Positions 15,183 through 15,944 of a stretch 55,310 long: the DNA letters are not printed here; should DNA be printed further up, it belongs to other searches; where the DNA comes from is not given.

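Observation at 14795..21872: SOS-box-fronted operon DUF6504-like / HEPN-like / DnaE2-type polymerase / methyltransferase / DinB: a non-canonical damage-inducible mutasome without imuA'/imuB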

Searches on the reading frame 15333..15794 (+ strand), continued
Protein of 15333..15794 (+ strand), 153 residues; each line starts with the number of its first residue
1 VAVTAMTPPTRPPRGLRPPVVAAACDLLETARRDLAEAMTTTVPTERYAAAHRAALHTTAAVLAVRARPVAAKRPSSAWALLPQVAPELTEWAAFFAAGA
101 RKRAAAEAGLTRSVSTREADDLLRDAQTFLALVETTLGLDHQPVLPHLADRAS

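Call 48: find_encoding_contigs(protein=P0059, flank=10000, max_places=2)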
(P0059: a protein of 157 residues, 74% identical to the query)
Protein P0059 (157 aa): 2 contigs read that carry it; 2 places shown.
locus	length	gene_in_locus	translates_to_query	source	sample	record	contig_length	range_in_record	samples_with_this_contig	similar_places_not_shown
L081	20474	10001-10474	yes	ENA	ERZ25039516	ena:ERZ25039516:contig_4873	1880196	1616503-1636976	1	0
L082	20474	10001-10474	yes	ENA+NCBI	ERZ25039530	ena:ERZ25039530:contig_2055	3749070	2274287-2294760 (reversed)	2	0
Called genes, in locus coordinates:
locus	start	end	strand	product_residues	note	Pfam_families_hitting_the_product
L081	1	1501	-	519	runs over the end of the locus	PF00070:Pyr_redox (faint), PF01266:DAO (faint), PF01946:Thi4 (faint), PF07992:Pyr_redox_2 (faint), PF12831:FAD_oxidored (weak), PF13450:NAD_binding_8, PF01593:Amino_oxidase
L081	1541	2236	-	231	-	-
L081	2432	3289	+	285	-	PF03706:LPG_synthase_TM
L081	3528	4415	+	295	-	PF14378:PAP2_3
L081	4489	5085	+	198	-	PF03009:GDPD (faint)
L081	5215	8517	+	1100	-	PF00082:Peptidase_S8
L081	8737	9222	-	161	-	PF04073:tRNA_edit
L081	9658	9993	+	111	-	PF20114:DUF6504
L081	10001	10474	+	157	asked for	PF18726:HEPN_SAV_6107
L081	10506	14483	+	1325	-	PF02811:PHP, PF07733:DNA_pol3_alpha, PF17657:DNA_pol3_finger, PF14579:HHH_6, PF01336:tRNA_anti-codon (weak)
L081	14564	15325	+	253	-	PF01209:Ubie_methyltran (weak), PF13489:Methyltransf_23, PF13847:Methyltransf_31, PF08241:Methyltransf_11, PF08242:Methyltransf_12, PF13649:Methyltransf_25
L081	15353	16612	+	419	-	PF00817:IMS, PF21999:IMS_HHH_1 (weak), PF11799:IMS_C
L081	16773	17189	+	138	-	PF11239:DUF3040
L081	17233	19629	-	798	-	PF11992:TgpA_N, PF01841:Transglut_core, PF13559:DUF4129 (weak)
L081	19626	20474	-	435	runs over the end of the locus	PF01882:DUF58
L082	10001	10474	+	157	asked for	PF18726:HEPN_SAV_6107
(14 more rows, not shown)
